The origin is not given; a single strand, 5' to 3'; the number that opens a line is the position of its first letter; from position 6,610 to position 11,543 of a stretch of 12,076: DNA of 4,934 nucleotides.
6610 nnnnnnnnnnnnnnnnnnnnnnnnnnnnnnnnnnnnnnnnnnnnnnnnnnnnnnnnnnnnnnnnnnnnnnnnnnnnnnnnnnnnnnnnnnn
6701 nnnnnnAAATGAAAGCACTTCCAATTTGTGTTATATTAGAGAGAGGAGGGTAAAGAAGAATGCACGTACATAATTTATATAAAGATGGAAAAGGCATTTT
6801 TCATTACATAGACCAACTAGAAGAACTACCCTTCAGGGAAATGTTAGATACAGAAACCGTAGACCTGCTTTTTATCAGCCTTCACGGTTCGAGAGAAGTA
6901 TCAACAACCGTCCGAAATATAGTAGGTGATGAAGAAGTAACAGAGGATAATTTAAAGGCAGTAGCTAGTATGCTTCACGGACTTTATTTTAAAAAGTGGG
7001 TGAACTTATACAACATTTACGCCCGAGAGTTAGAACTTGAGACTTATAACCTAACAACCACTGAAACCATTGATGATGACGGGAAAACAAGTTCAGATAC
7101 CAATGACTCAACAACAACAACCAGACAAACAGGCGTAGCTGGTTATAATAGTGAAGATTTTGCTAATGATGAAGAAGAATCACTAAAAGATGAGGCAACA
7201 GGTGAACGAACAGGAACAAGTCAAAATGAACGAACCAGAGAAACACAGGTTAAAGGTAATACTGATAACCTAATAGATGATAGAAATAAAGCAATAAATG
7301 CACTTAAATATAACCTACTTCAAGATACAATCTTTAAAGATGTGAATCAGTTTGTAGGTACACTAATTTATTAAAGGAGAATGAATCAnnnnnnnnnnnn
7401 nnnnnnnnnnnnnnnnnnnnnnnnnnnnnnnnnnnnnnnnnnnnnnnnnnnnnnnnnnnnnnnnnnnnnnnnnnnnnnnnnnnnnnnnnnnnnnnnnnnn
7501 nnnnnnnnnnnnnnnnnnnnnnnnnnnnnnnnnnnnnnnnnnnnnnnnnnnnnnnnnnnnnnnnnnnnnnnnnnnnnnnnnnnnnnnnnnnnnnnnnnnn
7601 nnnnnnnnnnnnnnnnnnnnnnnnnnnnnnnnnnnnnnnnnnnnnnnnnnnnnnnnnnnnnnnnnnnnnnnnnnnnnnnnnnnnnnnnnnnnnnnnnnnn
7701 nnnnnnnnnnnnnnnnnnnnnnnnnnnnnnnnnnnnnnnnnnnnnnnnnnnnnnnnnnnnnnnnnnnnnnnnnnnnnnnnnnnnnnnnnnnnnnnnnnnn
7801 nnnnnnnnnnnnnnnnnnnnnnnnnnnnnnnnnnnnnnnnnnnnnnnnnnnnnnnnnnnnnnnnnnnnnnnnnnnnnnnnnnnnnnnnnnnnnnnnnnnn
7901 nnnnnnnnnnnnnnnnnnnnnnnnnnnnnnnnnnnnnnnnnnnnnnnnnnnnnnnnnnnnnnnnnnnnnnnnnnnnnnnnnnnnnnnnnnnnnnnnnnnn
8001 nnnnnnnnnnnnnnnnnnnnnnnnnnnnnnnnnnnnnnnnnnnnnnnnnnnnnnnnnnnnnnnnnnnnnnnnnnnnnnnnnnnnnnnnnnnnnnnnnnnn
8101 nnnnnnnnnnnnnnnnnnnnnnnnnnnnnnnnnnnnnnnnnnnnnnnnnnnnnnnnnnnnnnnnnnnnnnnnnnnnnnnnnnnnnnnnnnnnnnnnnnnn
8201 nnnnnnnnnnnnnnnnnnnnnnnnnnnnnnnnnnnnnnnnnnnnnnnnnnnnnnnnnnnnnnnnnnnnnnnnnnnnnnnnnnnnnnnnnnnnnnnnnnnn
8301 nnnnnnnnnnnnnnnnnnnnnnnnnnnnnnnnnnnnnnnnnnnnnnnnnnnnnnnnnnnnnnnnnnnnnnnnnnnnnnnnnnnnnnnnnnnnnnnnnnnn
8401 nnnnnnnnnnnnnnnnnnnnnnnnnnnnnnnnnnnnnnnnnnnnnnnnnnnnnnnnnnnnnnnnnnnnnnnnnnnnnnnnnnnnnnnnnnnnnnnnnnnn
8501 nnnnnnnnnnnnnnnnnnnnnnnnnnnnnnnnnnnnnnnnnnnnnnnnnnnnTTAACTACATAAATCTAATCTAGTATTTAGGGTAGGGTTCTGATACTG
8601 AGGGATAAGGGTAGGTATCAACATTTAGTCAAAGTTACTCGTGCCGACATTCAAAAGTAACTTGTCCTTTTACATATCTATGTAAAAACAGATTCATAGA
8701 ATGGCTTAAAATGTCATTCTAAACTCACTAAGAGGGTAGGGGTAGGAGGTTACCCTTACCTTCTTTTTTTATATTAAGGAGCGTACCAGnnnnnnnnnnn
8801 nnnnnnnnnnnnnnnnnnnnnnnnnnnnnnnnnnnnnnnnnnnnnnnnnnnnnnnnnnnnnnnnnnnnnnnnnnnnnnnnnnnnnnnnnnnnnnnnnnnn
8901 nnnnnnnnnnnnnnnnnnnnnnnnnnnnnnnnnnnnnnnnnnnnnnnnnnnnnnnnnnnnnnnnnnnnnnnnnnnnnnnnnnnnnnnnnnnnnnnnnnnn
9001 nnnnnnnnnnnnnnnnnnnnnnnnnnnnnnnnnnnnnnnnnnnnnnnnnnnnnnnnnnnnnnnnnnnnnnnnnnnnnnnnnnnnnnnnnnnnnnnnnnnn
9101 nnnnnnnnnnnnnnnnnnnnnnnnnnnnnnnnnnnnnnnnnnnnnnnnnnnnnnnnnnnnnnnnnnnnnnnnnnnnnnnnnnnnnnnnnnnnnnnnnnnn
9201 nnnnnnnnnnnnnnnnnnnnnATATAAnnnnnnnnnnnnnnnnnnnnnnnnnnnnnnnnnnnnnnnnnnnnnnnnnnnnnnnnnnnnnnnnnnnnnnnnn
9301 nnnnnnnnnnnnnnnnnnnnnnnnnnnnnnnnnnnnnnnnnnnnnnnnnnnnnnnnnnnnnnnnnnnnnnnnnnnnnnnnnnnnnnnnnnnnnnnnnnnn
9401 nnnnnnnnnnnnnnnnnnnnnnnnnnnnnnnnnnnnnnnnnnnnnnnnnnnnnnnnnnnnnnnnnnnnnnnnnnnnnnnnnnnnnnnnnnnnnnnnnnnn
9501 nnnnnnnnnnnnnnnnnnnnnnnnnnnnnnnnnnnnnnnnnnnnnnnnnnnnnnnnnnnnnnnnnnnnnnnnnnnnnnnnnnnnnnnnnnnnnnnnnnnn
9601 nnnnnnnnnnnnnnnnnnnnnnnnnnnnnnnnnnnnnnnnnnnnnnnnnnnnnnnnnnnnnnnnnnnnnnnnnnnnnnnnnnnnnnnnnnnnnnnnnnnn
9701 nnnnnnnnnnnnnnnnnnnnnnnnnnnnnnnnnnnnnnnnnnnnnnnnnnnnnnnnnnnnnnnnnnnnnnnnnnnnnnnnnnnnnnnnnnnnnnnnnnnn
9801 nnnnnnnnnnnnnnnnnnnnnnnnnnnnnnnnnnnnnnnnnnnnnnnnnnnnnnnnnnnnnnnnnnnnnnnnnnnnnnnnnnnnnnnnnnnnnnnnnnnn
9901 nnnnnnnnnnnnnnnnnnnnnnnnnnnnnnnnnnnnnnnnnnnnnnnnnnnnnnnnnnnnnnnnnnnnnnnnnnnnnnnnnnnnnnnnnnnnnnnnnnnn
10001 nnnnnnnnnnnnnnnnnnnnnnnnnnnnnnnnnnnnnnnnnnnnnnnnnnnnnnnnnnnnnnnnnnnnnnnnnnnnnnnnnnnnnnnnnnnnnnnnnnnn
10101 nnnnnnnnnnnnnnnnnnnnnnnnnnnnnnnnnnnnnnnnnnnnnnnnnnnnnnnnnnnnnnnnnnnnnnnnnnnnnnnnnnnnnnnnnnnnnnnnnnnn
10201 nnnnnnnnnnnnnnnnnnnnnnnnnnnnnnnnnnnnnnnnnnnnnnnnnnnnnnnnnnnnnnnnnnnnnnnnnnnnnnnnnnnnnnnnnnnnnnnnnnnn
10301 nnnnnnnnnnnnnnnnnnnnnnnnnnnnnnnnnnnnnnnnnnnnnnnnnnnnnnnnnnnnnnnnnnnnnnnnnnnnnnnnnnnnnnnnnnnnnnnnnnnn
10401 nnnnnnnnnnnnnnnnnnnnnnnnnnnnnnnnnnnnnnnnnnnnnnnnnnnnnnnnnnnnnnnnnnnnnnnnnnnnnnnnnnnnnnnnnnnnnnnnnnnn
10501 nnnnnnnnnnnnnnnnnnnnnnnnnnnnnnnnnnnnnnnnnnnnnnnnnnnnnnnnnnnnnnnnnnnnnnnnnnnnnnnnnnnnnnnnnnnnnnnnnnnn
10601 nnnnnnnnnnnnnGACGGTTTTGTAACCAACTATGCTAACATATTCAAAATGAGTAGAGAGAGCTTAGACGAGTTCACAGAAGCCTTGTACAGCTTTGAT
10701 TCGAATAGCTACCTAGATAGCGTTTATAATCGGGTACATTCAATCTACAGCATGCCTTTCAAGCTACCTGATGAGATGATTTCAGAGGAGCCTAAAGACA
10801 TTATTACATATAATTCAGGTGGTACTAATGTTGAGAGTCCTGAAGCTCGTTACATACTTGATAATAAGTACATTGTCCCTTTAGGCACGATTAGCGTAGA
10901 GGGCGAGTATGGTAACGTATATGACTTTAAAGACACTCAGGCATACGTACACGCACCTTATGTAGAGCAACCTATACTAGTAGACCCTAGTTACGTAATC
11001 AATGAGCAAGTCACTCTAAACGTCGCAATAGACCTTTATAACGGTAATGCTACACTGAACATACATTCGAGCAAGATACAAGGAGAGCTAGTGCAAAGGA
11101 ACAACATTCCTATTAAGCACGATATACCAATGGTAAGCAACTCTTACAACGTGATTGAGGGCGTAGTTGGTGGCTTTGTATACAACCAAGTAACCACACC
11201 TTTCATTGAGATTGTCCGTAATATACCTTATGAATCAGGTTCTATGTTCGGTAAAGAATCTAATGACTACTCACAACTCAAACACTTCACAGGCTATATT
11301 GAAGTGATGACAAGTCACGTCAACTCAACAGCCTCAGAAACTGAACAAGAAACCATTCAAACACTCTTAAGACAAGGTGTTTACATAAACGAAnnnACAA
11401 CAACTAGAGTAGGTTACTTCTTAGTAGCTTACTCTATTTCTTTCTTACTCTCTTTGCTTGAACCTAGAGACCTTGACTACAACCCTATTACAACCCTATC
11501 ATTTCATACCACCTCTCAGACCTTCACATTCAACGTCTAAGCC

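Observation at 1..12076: The window is a complete 12-kb protein-primed, phi29-like mini-podovirus genome with all genes on one strand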

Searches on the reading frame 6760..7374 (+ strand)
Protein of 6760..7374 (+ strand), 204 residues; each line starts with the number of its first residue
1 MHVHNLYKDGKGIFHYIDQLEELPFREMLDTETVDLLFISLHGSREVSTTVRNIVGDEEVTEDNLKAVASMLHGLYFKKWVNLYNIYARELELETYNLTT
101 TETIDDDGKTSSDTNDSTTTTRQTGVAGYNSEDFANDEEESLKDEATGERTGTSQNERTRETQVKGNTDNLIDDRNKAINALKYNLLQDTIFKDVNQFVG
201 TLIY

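Call 7: search_protein_families(library=pfam, proteins=[window:6760-7374:+], max_evalue=0.1)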
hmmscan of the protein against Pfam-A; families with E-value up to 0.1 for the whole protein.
window:6760-7374:+ (204 aa): 0 families

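Call 8: search_protein_families(library=phrogs, proteins=[window:6760-7374:+], max_evalue=0.01)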
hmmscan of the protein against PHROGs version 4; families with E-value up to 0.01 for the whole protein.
window:6760-7374:+ (204 aa): 0 families

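Call 56: search_solved_structures(query=A2, max_evalue=10)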
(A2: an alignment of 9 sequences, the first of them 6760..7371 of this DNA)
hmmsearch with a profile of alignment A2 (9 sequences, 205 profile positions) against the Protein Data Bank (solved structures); distinct sequences matched with E-value up to 10: 6.
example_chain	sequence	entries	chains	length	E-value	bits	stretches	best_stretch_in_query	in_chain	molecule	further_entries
7rdr_A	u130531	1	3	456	1.2e-05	28.5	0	48-85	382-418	Circular tendon repeat protein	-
9pmm_A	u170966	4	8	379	0.08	16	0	33-57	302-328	PUM-HD domain-containing protein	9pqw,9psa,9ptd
9pqv_A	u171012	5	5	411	0.1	15.7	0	33-57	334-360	PUM-HD domain-containing protein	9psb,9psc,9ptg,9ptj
5yeq_A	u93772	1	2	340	0.3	14.1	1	9-83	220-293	Ketol-acid reductoisomerase (NADP(+))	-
3ddj_A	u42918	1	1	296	0.72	12.9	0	8-55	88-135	CBS domain-containing protein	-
3v71_A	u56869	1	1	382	1.2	12.2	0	29-77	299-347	Puf (Pumilio/fbf) domain-containing protein 7, confirmed by transcript evidence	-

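Call 69: search_protein_families(library=ncbifam, proteins=[window:6760-7371:+], max_evalue=0.1)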
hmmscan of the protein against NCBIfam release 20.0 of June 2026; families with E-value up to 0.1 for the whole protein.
window:6760-7371:+ (204 aa): 0 families

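Call 85: find_homologous_proteins(query=A2, max_evalue=0.001)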
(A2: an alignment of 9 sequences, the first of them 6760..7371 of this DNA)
Query A2 (9 sequences) (204 aa, profile of the alignment): 600 proteins with E <= 0.001 among 2298 candidates; the best 120 are listed.
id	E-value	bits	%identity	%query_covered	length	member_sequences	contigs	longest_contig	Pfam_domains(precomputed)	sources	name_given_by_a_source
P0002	1.4e-72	262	45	100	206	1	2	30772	-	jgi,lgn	-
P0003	1.1e-70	256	100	100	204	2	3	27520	-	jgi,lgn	-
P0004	2.5e-52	196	45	100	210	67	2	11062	-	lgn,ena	-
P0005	1.1e-51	194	44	100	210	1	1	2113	-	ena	-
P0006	5.6e-51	191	39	100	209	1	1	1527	-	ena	-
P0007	3.4e-48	182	19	84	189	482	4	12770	-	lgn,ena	-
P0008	9.3e-46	174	24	84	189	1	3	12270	-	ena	-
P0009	6.0e-45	172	18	59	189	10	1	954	-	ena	-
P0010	3.5e-44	169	-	-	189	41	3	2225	-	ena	-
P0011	4.2e-44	169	26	82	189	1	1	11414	-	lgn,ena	-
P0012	2.7e-43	166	-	-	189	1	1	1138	-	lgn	-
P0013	5.4e-43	165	-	-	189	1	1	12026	-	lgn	-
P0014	1.2e-42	164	24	84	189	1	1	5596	-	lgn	-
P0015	3.1e-42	163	-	-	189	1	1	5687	-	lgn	-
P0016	1.4e-41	161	20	81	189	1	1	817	-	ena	-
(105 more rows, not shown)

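Call 87: find_encoding_contigs(protein=P0002, flank=10000, max_places=4)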
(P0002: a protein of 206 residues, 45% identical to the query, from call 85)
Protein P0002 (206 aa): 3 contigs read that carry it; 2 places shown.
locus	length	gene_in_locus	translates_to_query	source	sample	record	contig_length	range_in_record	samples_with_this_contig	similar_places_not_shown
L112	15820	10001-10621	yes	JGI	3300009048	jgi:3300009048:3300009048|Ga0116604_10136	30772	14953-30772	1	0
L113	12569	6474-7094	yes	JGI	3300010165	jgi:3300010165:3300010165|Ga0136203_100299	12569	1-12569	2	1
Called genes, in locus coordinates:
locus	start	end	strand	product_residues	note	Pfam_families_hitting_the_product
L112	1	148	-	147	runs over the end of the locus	PF00258:Flavodoxin_1, PF07972:Flavodoxin_NdrI (weak)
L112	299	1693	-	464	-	PF19295:SufBD_N, PF01458:SUFBD_core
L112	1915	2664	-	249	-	PF04199:Cyclase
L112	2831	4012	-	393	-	PF00456:Transketolase_N, PF02779:Transket_pyr, PF02780:Transketolase_C, PF22613:Transketolase_C_1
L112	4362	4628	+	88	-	-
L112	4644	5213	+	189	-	-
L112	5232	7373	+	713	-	PF03175:DNA_pol_B_2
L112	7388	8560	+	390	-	PF05894:Podovirus_Gp16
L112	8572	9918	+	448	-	PF05352:Phage_connector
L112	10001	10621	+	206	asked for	-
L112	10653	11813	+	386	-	PF25622:Phi29_MCP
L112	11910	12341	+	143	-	-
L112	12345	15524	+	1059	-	PF07501:G5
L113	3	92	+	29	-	?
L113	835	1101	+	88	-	-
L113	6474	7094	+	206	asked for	-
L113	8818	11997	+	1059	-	PF07501:G5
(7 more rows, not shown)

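Call 94: predict_structure(alignment_id=A8)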
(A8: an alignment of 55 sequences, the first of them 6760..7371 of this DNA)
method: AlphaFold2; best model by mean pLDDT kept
length: 204 residues; sequences in the alignment: 55
mean_pLDDT: 63.2   pTM: 0.54
mean pLDDT of the five models: 63.2, 62.7, 61.0, 60.6, 60.3
residues with pLDDT >= 90: 15; 70-90: 88; 50-70: 19; < 50: 82
segments of 3 or more residues with pLDDT < 50: 92-171
pLDDT, mean of each block of 10 residues (from residue 1): 85 90 80 88 87 83 89 89 74 42 37 32 32 36 32 33 40 59 74 86 54
secondary structure, 60 per line:
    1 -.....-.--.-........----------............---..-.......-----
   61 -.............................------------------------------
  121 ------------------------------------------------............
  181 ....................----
elements in order: H3-6 H13-20 H31-42 H49-55 H62-90 H169-199

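Call 98: fold_search(model_id=the predicted structure, library=pdb)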
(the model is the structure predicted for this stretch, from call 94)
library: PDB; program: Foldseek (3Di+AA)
matches with E <= 10: 1; with E <= 0.001: 0
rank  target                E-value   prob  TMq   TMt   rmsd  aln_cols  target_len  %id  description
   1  8p49_A                8.6e+00  0.02  0.14  0.08  15.6        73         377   18  Uncharacterized Q8U0N8 protein from Pyrococcus furiosus (released 2023-11-29)

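Call 103: fold_search(model_id=the predicted structure, library=viral)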
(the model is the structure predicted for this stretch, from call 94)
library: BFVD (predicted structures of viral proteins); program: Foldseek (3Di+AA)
matches with E <= 10: 12; with E <= 0.001: 1
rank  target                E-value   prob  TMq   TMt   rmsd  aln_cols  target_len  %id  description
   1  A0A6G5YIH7            3.3e-04  1.00  0.47  0.57  18.2       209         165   21  (no name in the UniProt tables at hand)
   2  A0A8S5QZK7            1.2e-03  1.00  0.37  0.29  17.3       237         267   17  Uncharacterized protein [Podoviridae sp. cty7j44]
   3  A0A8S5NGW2            1.4e-03  1.00  0.50  0.51  25.8       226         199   18  Uncharacterized protein [Podoviridae sp. ctKzN3]
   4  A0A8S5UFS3            2.0e+00  0.07  0.22  0.23  14.4       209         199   13  Lower collar protein [Podoviridae sp. ctnuR9]
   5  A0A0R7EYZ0            4.2e+00  0.02  0.15  0.13  16.4       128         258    9  Uncharacterized protein [Diatraea saccharalis granulovirus]
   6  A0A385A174            6.7e+00  0.01  0.14  0.12  29.8       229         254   12  (no name in the UniProt tables at hand)
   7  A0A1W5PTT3            7.1e+00  0.03  0.16  0.18  13.1       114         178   15  (no name in the UniProt tables at hand)
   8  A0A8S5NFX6            7.5e+00  0.02  0.12  0.06  10.6        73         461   16  Head protein [Podoviridae sp. ct2nF21]
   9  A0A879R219            8.9e+00  0.01  0.15  0.09  22.1       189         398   15  Uncharacterized protein [Synechococcus phage S-SRM01]
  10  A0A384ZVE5            8.9e+00  0.01  0.12  0.11  21.4        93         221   15  (no name in the UniProt tables at hand)
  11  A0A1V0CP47            8.9e+00  0.01  0.13  0.12  17.6       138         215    9  (no name in the UniProt tables at hand)
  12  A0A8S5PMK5            9.5e+00  0.02  0.15  0.14  12.6        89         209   18  Uncharacterized protein [Siphoviridae sp. ctnsL8]

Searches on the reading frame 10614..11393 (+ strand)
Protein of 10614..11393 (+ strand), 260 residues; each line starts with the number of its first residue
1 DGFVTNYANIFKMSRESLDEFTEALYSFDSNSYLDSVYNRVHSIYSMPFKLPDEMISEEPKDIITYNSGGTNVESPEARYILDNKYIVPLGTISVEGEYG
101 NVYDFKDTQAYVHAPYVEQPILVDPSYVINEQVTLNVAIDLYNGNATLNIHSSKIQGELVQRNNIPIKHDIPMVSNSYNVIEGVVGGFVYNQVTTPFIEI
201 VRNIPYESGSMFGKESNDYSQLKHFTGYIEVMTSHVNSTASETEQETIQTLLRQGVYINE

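Call 59: search_solved_structures(query=A4, max_evalue=10, show_alignments=2)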
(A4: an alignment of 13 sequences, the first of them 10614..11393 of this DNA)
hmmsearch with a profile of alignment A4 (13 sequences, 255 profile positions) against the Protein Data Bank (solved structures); distinct sequences matched with E-value up to 10: 2.
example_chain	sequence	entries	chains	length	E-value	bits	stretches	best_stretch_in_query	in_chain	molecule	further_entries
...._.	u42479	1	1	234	1.3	12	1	208-252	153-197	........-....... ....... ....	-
2zme_A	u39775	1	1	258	1.5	11.7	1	208-252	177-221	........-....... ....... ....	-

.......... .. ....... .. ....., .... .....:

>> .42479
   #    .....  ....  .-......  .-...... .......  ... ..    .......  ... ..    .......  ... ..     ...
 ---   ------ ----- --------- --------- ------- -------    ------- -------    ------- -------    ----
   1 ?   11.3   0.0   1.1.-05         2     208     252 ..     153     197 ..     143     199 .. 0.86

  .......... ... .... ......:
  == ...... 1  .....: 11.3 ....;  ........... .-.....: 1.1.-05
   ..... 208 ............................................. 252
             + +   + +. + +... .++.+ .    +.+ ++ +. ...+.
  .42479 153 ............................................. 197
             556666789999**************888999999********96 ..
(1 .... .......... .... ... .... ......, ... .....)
